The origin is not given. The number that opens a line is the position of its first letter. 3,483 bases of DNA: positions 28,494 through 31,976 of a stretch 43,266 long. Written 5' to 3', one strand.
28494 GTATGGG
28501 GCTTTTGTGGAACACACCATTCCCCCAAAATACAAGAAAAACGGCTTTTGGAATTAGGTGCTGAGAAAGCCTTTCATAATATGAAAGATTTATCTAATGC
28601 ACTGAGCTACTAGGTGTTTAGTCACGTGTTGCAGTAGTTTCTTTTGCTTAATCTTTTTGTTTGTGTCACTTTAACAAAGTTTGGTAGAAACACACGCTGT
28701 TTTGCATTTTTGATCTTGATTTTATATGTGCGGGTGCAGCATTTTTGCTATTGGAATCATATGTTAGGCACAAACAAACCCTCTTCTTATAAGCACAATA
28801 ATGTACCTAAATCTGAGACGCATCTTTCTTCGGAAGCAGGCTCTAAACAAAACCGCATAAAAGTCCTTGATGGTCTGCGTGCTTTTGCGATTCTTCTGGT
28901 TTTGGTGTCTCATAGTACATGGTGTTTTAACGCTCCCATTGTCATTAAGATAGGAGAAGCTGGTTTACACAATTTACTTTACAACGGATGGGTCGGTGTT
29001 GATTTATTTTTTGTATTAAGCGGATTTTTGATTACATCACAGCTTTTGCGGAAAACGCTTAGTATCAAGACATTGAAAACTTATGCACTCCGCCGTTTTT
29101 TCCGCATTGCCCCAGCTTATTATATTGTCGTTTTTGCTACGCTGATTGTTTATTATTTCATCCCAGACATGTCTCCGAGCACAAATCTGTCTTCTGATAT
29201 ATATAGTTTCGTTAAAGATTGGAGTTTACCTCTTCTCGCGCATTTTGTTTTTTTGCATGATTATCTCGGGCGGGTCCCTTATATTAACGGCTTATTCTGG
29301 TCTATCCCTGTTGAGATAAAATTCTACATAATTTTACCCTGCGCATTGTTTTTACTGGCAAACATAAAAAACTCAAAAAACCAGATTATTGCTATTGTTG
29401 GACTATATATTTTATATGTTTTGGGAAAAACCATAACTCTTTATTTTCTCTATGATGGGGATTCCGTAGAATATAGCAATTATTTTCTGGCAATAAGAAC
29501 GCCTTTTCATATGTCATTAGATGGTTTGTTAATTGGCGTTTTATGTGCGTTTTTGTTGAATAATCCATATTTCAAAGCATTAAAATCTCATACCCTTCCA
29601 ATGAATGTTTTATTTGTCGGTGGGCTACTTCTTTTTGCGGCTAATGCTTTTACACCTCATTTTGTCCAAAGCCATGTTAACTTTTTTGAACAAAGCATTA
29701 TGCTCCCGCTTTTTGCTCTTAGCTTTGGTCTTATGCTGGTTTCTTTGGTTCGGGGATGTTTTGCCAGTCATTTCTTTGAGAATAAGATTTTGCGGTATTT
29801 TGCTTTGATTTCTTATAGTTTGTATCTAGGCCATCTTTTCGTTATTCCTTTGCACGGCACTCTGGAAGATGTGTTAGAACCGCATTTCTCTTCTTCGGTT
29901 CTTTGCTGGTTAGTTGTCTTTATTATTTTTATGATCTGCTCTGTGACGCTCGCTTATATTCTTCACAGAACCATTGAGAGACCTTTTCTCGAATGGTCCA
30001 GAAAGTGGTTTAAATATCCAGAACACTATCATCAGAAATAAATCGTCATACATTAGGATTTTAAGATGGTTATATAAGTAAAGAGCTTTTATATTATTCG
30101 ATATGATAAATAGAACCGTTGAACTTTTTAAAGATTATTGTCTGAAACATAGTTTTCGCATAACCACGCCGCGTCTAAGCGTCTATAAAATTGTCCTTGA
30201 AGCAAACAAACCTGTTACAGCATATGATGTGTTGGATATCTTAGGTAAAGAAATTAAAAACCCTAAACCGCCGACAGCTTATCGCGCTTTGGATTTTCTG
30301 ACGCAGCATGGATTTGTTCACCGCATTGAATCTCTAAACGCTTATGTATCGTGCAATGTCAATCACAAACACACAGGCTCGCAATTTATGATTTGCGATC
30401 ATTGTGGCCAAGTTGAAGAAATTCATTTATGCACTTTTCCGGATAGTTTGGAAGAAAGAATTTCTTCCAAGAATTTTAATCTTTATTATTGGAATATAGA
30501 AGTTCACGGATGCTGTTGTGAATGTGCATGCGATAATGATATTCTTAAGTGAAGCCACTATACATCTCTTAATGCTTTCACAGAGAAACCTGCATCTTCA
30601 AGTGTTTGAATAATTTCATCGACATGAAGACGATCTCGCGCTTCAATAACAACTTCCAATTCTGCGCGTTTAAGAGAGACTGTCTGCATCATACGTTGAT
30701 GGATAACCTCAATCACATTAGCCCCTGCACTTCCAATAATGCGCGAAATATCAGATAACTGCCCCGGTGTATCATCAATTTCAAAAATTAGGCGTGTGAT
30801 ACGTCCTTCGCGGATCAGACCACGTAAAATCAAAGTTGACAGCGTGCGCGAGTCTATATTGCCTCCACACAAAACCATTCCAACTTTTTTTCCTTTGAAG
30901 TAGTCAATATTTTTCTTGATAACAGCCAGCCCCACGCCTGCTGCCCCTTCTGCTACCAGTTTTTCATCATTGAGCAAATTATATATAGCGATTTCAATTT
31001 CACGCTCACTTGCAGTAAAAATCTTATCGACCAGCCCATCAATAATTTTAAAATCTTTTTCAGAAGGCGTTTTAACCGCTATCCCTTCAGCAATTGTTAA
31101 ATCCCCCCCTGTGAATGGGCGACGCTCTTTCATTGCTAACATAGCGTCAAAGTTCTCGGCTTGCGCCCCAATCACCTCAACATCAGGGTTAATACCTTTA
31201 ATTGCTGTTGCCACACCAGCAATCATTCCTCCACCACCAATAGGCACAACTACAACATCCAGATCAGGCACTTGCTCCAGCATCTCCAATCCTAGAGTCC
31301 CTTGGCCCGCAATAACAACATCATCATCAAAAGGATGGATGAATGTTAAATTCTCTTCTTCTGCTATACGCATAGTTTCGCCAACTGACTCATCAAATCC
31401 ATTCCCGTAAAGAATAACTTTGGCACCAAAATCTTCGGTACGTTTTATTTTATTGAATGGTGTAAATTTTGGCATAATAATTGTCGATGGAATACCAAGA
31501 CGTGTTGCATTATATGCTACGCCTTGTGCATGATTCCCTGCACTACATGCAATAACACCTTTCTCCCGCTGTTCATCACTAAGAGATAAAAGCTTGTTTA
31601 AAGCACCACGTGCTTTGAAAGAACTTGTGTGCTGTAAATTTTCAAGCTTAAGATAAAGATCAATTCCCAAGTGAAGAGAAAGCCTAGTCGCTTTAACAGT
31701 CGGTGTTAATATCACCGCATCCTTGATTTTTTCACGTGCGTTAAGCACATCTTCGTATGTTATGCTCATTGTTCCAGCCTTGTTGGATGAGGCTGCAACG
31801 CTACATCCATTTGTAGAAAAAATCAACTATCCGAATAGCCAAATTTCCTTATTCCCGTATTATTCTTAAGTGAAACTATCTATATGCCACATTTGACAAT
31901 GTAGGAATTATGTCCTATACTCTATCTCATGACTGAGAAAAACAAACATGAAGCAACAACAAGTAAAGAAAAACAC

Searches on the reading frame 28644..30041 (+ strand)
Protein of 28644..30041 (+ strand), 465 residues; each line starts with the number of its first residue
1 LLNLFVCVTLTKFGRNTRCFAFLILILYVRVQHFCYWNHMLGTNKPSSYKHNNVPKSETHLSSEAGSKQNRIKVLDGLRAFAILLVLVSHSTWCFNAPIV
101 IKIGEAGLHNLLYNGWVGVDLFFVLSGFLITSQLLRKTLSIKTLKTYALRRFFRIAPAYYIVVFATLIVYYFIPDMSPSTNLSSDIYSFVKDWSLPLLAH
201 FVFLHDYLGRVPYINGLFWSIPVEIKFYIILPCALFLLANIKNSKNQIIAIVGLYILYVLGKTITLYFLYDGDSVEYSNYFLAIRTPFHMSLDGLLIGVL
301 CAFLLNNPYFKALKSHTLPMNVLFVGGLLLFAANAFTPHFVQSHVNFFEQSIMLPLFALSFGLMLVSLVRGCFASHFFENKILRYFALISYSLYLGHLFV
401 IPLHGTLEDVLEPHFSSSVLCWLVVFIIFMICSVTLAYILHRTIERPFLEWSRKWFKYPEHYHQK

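Call 47: search_protein_families(library=pfam, proteins=[window:28644-30041:+], max_evalue=0.00001)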
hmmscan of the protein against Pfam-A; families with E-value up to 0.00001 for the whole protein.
window:28644-30041:+ (465 aa): 1 family
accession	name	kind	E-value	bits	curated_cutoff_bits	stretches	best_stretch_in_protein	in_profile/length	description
PF01757.29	Acyl_transf_3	-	5.8e-24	85.2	31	1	75-440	4-324/326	Acyltransferase domain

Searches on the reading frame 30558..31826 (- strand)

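Call 47: search_protein_families(library=pfam, proteins=[window:30558-31826:-], max_evalue=0.00001)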
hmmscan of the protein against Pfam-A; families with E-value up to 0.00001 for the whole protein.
window:30558-31826:- (422 aa): 1 family
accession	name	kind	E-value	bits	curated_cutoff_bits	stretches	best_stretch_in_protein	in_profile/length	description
PF00291.31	PALP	-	6.1e-78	262.6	35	1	35-321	2-295/295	Pyridoxal-phosphate dependent enzyme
